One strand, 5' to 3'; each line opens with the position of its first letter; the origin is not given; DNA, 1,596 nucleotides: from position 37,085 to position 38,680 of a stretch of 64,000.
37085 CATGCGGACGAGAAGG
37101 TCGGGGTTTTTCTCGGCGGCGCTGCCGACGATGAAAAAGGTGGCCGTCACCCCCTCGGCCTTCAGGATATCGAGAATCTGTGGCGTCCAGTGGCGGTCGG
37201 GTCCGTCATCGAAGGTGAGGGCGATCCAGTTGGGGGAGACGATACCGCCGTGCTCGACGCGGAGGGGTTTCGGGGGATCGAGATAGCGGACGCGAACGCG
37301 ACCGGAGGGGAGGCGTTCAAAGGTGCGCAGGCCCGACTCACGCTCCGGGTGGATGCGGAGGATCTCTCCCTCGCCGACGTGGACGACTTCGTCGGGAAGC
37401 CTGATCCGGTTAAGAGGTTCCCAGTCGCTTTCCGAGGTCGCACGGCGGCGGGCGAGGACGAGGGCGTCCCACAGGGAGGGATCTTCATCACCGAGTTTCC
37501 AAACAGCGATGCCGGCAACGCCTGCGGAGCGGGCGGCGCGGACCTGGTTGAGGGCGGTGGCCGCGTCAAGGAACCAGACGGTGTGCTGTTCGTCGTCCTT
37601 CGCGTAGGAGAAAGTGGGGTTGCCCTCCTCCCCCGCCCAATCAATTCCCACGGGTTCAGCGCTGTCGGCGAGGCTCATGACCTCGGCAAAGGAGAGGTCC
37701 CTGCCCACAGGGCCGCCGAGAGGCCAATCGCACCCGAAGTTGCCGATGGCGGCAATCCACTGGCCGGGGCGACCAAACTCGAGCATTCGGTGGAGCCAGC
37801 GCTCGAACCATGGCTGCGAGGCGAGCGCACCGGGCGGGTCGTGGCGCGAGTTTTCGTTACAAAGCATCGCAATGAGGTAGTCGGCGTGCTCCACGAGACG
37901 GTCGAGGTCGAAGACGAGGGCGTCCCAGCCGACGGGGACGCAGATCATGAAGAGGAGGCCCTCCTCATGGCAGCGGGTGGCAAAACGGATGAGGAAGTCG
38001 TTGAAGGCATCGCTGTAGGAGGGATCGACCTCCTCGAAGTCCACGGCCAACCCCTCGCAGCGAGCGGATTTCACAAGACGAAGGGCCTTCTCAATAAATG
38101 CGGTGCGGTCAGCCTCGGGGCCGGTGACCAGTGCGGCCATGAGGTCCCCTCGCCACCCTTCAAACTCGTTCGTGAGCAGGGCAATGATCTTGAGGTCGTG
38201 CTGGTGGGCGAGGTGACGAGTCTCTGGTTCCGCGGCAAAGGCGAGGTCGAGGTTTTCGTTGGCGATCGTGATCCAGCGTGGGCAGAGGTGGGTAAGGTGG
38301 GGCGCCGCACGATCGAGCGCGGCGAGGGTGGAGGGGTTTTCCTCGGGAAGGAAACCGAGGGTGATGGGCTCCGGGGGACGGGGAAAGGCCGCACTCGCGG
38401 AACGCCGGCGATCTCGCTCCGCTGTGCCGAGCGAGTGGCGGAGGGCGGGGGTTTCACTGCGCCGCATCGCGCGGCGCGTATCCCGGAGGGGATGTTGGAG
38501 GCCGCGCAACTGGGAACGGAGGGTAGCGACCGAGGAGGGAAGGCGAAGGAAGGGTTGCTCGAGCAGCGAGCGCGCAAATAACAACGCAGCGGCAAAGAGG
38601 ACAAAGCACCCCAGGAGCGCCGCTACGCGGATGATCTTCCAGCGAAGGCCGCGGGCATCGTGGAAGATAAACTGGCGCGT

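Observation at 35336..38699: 1121-aa single-polypeptide GH18-like + CE4 deacetylase + processive GT2 synthase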

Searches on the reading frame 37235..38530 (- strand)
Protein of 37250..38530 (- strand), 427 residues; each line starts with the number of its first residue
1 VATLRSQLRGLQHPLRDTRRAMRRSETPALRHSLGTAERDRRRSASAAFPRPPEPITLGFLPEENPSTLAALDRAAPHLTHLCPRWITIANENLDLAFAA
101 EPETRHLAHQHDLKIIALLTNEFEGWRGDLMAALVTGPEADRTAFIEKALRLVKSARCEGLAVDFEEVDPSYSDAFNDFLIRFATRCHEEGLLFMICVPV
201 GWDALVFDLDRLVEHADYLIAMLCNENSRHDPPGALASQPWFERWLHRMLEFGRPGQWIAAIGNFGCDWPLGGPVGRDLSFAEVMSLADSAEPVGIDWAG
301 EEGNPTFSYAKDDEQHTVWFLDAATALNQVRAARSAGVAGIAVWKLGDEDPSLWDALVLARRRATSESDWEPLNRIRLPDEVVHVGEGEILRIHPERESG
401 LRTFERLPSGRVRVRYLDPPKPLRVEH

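Call 21: search_solved_structures(query=window:37250-38530:-, max_evalue=0.01, show_alignments=3)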
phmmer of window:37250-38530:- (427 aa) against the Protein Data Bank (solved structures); distinct sequences matched with E-value up to 0.01: 6.
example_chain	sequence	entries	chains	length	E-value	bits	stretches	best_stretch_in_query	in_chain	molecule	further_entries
5jh8_A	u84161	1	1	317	1.8e-13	53.3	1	125-357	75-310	Probable chitinase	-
4wiw_A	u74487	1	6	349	2e-10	43.3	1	103-353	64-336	Glycoside hydrolase family 18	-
4s3j_A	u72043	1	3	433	3.5e-10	42.5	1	110-358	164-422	Cortical-lytic enzyme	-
4s3k_A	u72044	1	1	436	1.2e-09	40.7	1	65-355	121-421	Spore germination protein YaaH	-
3cz8_A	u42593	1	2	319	5.3e-08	35.3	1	110-346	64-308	Putative sporulation-specific glycosylase ydhD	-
4q6t_A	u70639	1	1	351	0.00013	24.1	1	143-359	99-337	Glycosyl hydrolase, family 18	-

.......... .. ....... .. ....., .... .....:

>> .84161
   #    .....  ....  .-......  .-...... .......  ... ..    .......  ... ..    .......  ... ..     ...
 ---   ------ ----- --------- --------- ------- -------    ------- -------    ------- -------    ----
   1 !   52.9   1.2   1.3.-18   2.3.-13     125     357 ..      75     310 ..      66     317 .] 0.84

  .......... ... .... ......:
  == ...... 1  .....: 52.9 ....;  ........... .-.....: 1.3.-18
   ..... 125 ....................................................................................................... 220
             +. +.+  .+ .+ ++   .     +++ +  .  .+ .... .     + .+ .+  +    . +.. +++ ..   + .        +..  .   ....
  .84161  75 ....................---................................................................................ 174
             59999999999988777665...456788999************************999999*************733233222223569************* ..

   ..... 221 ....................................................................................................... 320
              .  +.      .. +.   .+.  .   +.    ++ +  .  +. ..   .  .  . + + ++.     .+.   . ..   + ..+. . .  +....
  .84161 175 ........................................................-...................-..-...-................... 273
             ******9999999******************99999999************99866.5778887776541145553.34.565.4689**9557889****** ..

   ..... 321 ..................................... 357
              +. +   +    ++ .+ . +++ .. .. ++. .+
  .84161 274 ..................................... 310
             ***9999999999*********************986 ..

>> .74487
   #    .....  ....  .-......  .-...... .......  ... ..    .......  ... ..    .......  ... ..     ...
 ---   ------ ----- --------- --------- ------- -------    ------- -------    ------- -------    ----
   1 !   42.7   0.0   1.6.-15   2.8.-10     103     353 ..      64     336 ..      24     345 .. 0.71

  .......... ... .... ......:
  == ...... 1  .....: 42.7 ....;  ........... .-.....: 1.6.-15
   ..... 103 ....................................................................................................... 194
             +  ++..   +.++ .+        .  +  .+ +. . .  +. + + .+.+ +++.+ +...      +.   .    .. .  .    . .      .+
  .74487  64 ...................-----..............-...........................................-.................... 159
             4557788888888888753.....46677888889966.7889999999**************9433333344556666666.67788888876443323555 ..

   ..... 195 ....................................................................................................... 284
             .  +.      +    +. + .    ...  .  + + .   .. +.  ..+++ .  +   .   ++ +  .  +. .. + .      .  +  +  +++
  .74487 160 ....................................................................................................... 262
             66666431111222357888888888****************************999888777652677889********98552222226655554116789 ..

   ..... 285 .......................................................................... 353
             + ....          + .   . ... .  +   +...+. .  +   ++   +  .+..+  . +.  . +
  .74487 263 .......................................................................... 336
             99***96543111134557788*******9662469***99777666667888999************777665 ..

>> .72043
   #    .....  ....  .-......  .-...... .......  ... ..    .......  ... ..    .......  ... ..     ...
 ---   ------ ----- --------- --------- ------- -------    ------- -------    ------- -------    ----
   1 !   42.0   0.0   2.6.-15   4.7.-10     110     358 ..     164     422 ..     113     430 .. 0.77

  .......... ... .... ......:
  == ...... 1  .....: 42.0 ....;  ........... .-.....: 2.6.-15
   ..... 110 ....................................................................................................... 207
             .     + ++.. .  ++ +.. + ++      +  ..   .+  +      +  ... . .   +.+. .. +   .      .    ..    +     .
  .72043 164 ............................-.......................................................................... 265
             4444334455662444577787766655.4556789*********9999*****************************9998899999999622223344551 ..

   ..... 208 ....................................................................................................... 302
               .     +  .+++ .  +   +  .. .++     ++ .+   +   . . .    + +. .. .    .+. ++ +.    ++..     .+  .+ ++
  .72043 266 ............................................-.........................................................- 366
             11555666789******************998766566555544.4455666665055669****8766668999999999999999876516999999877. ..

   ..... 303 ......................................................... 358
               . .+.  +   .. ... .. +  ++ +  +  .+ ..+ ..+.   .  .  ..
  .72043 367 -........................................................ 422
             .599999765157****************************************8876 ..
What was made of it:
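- On GH18: 5jh8 at E 1.8e-13 (call 21). The middle Asp is absent (Ala here), as in SleL, 5jh8 and 4wiw (call 21). This aligns with IMSYDE, VMTYDH and IMTYDW of the solved structures (call 21).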

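Call 75: search_protein_representatives(protein=window:37235-38446:-)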
Query: 404 residues. Proteins with E-value up to 0.001 (for the whole library): 3773; up to 1e-10: 1536; up to 1e-30: 131. The best 150 are listed.
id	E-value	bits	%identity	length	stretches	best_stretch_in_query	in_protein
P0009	1.9e-110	386.0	47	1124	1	13-401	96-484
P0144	6.8e-76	272.2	30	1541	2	37-384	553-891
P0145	2.4e-64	234.1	29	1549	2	39-364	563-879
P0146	3.7e-64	233.5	33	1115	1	24-401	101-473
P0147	5.9e-61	223.0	33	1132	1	15-376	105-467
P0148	5.1e-59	216.6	31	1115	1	10-401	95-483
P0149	2.1e-58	214.6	35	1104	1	19-389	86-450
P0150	1.5e-57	211.7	35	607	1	14-377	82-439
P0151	5.5e-57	209.9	35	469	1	26-331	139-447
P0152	2.4e-56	207.8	32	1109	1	21-375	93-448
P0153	1.4e-55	205.3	32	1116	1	19-401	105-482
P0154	1.5e-54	201.9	33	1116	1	25-402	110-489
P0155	1.6e-50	188.5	31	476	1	19-389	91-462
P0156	4.8e-50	187.0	33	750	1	11-402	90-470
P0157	1.8e-48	181.8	32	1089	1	26-401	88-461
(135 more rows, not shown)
